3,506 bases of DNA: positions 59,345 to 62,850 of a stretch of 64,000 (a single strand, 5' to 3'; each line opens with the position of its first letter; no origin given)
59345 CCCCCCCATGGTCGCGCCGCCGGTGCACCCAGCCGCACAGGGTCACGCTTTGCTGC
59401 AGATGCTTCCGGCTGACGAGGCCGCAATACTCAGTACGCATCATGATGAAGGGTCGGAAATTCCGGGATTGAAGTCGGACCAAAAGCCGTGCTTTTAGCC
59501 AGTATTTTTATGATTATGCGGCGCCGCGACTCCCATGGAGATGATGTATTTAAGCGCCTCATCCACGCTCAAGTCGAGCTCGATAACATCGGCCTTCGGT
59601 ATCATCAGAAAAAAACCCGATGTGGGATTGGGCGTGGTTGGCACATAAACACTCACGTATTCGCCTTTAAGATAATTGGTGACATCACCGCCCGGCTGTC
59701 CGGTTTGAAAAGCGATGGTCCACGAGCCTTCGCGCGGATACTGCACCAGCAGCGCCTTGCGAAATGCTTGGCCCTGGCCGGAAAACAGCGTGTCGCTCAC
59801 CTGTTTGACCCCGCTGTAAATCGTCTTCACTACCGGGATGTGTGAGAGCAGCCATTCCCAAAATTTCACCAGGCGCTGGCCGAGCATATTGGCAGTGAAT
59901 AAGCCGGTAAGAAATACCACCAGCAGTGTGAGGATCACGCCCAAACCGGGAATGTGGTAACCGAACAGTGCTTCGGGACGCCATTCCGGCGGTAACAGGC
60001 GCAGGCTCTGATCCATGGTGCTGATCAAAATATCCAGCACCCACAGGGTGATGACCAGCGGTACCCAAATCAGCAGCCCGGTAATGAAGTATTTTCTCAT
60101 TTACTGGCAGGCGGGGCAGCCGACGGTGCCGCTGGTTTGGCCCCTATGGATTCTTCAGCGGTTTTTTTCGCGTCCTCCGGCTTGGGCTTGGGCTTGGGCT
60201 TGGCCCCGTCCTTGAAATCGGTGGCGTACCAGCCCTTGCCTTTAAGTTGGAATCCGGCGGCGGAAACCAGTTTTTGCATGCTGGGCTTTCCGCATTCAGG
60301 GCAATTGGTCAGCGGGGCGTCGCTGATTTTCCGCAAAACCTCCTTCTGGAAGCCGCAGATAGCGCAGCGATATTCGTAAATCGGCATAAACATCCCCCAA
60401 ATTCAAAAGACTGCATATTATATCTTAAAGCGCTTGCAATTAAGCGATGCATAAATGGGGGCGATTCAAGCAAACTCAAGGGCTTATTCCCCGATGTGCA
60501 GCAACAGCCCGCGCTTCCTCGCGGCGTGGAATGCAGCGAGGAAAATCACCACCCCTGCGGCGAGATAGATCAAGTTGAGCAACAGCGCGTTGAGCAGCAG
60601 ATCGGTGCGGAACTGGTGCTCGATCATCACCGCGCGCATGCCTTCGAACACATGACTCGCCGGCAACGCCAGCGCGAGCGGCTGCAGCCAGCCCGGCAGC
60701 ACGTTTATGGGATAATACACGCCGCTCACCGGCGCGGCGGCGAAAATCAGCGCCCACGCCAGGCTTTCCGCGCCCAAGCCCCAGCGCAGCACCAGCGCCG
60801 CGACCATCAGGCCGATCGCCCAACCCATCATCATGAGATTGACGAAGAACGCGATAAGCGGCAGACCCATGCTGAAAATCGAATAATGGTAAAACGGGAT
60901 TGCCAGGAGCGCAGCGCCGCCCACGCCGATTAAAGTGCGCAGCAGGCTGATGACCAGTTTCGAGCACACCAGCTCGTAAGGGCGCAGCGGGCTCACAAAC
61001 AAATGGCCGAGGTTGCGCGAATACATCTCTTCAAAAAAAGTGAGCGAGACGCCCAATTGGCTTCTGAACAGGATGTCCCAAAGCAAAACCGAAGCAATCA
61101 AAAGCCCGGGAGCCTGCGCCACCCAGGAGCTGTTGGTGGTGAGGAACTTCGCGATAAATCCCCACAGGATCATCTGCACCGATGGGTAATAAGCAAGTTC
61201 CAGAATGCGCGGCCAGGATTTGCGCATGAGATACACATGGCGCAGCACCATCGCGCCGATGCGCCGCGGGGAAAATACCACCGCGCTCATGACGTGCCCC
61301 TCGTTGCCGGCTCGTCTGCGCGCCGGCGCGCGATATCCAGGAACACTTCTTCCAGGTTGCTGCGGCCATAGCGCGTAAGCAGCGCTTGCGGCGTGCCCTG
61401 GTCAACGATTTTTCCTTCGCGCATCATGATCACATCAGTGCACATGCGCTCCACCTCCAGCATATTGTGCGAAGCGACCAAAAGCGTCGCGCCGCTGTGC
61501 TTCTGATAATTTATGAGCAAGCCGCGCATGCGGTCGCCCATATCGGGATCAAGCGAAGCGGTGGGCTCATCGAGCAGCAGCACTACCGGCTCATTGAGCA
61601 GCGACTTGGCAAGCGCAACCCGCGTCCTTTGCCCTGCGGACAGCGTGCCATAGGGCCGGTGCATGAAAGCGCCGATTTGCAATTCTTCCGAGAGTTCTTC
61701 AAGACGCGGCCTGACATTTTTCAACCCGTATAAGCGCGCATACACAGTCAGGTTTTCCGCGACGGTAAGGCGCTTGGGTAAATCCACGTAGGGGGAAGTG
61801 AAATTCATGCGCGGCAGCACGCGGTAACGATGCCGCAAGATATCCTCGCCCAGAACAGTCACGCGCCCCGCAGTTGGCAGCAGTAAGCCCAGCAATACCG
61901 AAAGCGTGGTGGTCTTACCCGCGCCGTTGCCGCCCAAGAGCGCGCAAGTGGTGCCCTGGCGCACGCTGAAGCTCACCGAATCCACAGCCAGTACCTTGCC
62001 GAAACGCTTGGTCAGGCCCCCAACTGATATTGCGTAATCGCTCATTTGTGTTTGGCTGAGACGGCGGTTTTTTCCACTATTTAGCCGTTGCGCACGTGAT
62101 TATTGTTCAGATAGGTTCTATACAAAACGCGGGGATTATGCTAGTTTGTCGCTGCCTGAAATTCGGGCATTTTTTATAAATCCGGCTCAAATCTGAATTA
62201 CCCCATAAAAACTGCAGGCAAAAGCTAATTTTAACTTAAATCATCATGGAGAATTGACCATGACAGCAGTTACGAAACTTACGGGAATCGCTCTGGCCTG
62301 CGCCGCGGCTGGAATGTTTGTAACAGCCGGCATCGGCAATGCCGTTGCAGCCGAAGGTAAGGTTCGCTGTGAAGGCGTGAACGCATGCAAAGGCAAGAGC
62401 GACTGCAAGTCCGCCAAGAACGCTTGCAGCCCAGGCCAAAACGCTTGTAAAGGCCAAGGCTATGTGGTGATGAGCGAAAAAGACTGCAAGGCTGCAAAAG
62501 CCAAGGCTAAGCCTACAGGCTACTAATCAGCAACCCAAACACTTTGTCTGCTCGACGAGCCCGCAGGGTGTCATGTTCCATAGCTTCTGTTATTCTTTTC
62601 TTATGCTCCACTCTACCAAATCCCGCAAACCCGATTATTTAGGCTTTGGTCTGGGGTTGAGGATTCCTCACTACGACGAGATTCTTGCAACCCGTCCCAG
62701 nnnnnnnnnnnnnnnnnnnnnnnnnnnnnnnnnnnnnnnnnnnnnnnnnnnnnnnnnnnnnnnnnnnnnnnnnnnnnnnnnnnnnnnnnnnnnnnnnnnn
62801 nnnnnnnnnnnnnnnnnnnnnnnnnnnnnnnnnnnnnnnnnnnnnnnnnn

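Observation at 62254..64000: Bufferin-like MNIO RiPP locus: secreted 6-Cys precursor + DUF692 + DUF2063 (cut by the window edge)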

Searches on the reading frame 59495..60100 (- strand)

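Call 21: search_protein_families(library=pfam, proteins=[window:59495-60100:-], max_evalue=0.001)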
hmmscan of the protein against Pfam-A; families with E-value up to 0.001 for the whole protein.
window:59495-60100:- (201 aa): 1 family
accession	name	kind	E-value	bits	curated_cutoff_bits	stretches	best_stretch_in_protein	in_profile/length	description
PF04367.18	DUF502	-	3.1e-37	127.2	23.8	1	56-161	1-107/107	Protein of unknown function (DUF502)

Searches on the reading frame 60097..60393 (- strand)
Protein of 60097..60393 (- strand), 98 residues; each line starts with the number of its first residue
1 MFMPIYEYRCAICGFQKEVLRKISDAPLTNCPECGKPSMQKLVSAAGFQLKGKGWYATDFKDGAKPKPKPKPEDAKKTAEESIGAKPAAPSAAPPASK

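Call 21: search_protein_families(library=pfam, proteins=[window:60097-60393:-], max_evalue=0.001)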
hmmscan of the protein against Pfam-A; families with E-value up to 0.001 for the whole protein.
window:60097-60393:- (98 aa): 1 family
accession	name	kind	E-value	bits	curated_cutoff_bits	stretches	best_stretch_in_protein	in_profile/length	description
PF09723.15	Zn_ribbon_8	-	7.3e-17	61.5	34.4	1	3-43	1-41/41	Zinc ribbon domain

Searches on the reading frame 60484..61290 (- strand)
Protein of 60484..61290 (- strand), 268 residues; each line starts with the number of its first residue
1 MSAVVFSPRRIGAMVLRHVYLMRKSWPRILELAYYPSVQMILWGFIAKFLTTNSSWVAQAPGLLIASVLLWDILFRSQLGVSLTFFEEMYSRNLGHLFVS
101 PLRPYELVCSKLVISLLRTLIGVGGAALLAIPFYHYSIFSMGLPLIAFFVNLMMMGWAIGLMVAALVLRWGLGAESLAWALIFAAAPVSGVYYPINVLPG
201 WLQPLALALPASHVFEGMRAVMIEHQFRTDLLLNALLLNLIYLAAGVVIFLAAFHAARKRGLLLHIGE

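Call 21: search_protein_families(library=pfam, proteins=[window:60484-61290:-], max_evalue=0.001)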
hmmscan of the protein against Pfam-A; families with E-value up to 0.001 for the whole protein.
window:60484-61290:- (268 aa): 2 families
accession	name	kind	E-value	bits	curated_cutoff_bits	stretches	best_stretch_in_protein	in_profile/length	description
PF01061.29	ABC2_membrane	-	4.6e-10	39.8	26.9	1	32-222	20-210/211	ABC-2 type transporter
PF12698.13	ABC2_membrane_3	-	5.9e-09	35.9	31.6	1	74-253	173-344/347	ABC-2 family transporter protein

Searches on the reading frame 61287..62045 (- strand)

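Call 21: search_protein_families(library=pfam, proteins=[window:61287-62045:-], max_evalue=0.001)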
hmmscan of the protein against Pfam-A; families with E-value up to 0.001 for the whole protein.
window:61287-62045:- (252 aa): 2 families
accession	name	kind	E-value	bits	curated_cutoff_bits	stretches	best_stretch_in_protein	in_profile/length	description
PF00005.33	ABC_tran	-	3.1e-29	102.8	25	1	22-163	2-137/137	ABC transporter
PF13304.12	AAA_21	-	4.3e-09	37.3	27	1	132-198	235-303/304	AAA domain, putative AbiEii toxin, Type IV TA system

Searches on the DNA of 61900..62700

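Call 46: search_rna_families(source=window, start=61900, end=62700, threshold=evalue, max_evalue=1)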
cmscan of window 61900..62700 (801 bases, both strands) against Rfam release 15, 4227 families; matches with E-value up to 1: 0.
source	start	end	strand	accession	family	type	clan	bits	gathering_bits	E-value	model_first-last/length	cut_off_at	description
